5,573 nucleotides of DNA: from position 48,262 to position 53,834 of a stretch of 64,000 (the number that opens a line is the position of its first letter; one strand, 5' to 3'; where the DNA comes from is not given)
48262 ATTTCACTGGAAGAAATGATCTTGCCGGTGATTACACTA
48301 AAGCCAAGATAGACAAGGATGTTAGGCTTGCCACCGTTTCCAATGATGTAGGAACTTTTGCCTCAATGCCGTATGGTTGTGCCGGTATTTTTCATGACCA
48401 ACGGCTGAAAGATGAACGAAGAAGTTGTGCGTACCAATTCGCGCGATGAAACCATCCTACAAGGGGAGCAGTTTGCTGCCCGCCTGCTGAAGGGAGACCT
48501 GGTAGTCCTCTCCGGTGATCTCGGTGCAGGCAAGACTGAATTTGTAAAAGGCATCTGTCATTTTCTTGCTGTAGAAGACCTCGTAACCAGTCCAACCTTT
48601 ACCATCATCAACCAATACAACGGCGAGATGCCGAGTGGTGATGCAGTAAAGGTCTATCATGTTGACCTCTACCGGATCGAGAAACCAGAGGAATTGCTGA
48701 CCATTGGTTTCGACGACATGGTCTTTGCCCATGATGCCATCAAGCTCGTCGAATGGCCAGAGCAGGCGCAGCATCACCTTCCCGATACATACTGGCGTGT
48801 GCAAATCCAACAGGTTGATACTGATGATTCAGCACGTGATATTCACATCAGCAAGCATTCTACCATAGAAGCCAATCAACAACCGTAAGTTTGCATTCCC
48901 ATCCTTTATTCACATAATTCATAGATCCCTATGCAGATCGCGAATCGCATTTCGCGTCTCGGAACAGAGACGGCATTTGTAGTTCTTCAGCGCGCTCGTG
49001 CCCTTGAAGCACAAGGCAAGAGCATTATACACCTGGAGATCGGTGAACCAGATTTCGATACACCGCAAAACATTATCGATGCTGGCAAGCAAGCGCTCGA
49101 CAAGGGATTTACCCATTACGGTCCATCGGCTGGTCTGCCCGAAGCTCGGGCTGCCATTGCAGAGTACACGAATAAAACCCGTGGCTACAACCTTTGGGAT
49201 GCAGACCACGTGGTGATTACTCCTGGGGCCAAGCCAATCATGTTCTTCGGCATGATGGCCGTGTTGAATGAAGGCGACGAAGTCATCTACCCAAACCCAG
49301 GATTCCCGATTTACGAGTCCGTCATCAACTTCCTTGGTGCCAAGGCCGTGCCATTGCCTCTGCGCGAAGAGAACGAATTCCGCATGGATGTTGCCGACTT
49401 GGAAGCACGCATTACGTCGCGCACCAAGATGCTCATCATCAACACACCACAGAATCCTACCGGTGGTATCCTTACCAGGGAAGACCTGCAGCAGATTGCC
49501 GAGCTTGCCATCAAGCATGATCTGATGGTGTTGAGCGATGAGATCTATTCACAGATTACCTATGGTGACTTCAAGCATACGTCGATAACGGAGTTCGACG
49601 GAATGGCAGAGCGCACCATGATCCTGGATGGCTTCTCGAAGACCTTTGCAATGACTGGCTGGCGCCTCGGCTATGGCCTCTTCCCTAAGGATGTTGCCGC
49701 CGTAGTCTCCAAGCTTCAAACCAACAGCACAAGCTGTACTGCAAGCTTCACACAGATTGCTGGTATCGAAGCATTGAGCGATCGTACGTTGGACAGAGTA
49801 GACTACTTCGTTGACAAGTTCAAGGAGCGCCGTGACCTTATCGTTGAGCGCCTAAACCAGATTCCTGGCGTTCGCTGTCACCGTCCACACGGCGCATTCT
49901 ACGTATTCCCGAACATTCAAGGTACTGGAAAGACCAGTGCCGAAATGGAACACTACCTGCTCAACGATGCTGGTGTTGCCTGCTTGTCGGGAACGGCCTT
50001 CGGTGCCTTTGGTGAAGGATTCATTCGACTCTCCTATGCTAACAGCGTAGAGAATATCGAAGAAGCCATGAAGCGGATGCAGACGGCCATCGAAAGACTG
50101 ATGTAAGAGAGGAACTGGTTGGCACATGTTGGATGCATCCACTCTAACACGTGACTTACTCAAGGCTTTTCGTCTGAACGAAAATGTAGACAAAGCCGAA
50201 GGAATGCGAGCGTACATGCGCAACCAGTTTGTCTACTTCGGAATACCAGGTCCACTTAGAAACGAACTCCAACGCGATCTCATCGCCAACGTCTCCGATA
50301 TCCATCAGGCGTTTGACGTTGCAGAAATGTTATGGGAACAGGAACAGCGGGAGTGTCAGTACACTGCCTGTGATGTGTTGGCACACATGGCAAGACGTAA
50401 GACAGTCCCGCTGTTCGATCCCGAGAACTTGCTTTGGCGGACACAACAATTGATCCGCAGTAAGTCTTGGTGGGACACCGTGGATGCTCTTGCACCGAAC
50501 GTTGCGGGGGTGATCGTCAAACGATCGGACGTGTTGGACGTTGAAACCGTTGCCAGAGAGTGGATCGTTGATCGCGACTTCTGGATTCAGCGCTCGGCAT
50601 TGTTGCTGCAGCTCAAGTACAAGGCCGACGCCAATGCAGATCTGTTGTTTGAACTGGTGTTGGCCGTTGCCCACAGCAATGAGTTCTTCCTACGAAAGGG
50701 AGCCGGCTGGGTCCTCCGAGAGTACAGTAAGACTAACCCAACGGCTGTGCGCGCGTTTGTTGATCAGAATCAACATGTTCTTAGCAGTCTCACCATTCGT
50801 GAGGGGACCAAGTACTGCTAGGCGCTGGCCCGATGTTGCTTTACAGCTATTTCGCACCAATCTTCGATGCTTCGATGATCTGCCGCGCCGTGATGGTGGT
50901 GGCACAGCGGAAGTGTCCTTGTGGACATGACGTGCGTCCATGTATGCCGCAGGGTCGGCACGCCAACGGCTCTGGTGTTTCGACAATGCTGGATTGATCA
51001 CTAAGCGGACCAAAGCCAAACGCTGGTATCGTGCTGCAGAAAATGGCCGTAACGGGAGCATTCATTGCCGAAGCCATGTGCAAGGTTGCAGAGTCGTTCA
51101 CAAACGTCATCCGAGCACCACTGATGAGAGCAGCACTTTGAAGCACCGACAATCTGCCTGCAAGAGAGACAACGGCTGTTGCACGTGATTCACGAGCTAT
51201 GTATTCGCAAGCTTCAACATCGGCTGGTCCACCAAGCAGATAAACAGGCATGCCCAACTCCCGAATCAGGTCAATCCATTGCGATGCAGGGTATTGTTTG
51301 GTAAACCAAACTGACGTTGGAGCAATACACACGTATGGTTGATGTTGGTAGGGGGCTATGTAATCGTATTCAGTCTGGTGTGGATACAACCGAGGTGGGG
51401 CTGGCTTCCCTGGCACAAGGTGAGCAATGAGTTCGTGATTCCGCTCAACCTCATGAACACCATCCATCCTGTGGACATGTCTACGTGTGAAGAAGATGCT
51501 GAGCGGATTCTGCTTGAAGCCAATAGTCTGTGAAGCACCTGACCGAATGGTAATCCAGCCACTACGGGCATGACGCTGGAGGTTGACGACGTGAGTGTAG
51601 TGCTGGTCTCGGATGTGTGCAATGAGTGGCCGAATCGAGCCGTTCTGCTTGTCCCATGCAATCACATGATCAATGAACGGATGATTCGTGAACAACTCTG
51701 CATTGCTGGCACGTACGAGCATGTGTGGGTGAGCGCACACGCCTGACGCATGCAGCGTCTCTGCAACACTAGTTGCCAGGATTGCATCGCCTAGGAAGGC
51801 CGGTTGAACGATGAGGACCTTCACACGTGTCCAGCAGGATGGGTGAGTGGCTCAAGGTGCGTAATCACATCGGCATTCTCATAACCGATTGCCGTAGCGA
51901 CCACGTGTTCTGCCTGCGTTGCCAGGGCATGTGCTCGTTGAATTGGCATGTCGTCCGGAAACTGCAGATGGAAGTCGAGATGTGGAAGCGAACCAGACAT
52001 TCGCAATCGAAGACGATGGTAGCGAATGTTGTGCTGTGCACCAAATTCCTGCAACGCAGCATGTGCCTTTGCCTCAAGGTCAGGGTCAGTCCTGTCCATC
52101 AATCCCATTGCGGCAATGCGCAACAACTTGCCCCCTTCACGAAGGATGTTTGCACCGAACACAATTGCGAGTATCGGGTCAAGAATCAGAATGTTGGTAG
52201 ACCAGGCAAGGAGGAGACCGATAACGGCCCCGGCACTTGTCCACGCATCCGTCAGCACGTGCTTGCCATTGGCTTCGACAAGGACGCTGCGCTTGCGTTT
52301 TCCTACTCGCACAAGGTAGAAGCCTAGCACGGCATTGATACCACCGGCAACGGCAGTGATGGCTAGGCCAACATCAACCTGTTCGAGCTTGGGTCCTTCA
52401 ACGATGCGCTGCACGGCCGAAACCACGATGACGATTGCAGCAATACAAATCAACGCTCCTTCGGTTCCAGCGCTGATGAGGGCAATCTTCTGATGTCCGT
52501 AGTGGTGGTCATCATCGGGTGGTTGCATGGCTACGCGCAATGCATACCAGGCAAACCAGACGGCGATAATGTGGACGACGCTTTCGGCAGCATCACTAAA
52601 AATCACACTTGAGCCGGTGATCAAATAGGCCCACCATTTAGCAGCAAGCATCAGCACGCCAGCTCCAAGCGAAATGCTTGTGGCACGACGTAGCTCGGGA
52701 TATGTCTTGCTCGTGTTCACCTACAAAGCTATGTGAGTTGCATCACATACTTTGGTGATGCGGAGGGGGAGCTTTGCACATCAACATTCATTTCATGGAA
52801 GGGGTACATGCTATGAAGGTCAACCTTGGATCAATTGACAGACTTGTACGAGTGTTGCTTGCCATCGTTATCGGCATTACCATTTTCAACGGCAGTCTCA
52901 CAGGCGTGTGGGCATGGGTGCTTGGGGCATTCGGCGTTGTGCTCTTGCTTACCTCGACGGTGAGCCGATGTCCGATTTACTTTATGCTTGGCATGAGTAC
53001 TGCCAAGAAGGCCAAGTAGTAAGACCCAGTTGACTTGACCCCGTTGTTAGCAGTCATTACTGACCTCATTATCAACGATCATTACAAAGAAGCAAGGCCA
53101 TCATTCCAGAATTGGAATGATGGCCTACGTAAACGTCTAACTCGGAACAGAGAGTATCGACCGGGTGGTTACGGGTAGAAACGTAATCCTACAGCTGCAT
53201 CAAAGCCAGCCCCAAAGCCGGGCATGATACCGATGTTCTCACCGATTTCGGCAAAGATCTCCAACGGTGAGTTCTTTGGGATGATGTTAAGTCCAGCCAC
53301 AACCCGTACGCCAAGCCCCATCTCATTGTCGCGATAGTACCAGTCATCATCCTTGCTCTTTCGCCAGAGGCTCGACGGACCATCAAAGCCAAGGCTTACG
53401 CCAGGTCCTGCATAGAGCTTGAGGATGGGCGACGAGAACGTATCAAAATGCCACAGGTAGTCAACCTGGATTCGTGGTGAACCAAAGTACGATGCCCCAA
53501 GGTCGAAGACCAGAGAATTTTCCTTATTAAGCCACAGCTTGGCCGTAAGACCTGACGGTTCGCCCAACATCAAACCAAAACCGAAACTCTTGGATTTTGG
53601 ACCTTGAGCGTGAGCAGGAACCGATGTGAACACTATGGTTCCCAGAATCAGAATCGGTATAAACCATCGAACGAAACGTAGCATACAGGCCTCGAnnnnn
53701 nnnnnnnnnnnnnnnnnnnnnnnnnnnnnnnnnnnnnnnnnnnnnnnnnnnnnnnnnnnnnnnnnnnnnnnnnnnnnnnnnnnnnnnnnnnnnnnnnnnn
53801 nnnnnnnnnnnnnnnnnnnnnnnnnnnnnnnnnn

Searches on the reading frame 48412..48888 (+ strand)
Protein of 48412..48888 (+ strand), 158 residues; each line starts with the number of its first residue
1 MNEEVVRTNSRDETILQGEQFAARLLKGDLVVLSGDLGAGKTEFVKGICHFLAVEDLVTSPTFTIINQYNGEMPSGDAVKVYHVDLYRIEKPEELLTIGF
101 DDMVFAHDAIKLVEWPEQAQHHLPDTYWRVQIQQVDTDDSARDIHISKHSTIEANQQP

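Call 3: search_protein_families(library=pfam, proteins=[window:48412-48888:+], max_evalue=0.01)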
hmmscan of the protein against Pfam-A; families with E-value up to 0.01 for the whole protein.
window:48412-48888:+ (158 aa): 1 family
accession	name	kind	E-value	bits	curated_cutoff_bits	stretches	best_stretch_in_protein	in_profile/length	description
PF02367.23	TsaE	-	9e-38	129.5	26.6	1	9-137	2-123/128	Threonylcarbamoyl adenosine biosynthesis protein TsaE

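Call 4: search_protein_families(library=ncbifam, proteins=[window:48412-48888:+], max_evalue=0.01)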
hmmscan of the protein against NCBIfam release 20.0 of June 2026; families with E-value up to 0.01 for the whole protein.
window:48412-48888:+ (158 aa): 2 families
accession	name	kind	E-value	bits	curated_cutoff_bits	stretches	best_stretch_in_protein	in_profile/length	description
TIGR00150.1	T6A_YjeE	equivalog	3.8e-33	114.2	60.1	1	14-141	8-129/135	tRNA (adenosine(37)-N6)-threonylcarbamoyltransferase complex ATPase subunit type 1 TsaE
NF007931.0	PRK10646.1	equivalog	3.4e-25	88.8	246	1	1-147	1-141/153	tRNA (adenosine(37)-N6)-threonylcarbamoyltransferase complex ATPase subunit type 1 TsaE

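Call 46: search_protein_families(library=padloc, proteins=[window:48412-48888:+], max_evalue=0.01)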
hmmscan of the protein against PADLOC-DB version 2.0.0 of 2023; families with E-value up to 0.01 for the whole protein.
window:48412-48888:+ (158 aa): 3 families
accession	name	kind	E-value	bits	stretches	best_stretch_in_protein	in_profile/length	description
PDLC00914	TRIP13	-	0.00024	18.7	1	28-73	71-116/302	TRIP13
PDLC04547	PDC-M26A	-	0.00031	17.4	1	19-49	323-353/724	-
PDLC04140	mad8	-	0.0077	13.8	1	22-110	21-107/314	mads_8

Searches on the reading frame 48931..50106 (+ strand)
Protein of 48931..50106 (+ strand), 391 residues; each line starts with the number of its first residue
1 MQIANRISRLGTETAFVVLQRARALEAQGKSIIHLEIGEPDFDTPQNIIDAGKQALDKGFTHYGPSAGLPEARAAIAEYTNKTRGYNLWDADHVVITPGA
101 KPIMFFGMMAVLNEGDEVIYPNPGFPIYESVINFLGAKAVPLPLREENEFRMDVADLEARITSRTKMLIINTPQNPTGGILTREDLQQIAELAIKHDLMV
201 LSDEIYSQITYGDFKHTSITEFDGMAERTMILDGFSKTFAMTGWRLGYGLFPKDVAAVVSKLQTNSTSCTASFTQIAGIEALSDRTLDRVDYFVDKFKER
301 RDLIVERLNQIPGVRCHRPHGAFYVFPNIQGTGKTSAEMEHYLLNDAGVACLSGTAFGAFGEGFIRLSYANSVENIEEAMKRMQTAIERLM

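Call 3: search_protein_families(library=pfam, proteins=[window:48931-50106:+], max_evalue=0.01)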
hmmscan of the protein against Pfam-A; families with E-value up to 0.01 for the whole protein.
window:48931-50106:+ (391 aa): 6 families
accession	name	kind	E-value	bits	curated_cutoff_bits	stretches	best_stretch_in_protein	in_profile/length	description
PF00155.27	Aminotran_1_2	-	9.1e-74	249.2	19.7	1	31-382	2-360/361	Aminotransferase class I and II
PF01041.23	DegT_DnrJ_EryC1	-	9.2e-08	32.1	19.8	1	107-203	55-145/360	DegT/DnrJ/EryC1/StrS aminotransferase family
PF12897.13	Asp_aminotransf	-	1.4e-05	24.5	27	1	61-387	63-409/421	Aspartate amino-transferase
PF01053.26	Cys_Met_Meta_PP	-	2e-05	23.8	27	1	106-205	82-175/381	Cys/Met metabolism PLP-dependent enzyme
PF00266.25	Aminotran_5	-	0.0005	19.6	21.5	1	112-203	85-175/371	Aminotransferase class-V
PF01212.27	Beta_elim_lyase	-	0.0014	18.5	27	1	137-203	94-168/288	Beta-eliminating lyase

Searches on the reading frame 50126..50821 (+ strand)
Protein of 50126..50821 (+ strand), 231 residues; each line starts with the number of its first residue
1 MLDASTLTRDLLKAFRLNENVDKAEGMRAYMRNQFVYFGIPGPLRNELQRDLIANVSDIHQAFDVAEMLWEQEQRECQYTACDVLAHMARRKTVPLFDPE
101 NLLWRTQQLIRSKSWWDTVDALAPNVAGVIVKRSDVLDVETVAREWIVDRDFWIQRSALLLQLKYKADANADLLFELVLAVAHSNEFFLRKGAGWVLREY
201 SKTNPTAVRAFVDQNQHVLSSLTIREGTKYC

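Call 3: search_protein_families(library=pfam, proteins=[window:50126-50821:+], max_evalue=0.01)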
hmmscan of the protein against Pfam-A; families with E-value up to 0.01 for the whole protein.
window:50126-50821:+ (231 aa): 1 family
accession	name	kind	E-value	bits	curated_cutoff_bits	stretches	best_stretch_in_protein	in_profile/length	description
PF08713.17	DNA_alkylation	-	1.2e-55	189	21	1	12-230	2-212/213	DNA alkylation repair enzyme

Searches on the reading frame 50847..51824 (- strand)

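Call 9: search_protein_families(library=pfam, proteins=[window:50847-51824:-], max_evalue=0.001)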
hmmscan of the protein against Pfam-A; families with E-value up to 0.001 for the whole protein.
window:50847-51824:- (325 aa): 1 family
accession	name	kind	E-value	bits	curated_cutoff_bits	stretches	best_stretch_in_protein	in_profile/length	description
PF01075.23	Glyco_transf_9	-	5.4e-32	111.5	22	1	67-285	4-231/247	Glycosyltransferase family 9 (heptosyltransferase)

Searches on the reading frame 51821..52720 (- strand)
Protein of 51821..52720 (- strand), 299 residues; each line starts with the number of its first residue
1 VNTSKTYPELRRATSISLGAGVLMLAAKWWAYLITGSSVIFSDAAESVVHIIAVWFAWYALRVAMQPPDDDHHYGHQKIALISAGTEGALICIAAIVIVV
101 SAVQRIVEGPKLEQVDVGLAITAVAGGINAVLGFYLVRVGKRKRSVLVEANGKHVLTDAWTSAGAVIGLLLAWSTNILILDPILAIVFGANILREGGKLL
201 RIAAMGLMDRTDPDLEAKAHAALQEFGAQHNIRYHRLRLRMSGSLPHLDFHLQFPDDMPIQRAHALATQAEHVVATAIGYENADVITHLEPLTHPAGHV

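Call 9: search_protein_families(library=pfam, proteins=[window:51821-52720:-], max_evalue=0.001)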
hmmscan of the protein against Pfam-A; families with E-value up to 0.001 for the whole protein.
window:51821-52720:- (299 aa): 2 families
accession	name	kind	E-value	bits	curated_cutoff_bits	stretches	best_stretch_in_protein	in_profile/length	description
PF01545.26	Cation_efflux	-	4.7e-38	131.4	26.6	1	17-208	4-198/198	Cation efflux family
PF16916.11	ZT_dimer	-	7.6e-12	45.5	26.7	1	219-291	9-77/78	Dimerisation domain of Zinc Transporter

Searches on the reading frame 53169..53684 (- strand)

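Call 9: search_protein_families(library=pfam, proteins=[window:53169-53684:-], max_evalue=0.001)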
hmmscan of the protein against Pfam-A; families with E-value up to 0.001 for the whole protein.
window:53169-53684:- (171 aa): 0 families

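Call 36: search_protein_families(library=ncbifam, proteins=[window:53169-53684:-], max_evalue=1)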
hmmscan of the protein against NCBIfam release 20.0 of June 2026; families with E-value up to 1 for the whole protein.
window:53169-53684:- (171 aa): 1 family
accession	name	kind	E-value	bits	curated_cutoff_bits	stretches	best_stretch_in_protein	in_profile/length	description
NF040516.1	CapE_47_fam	domain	0.23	11.4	35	1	3-20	3-20/39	CapE family protein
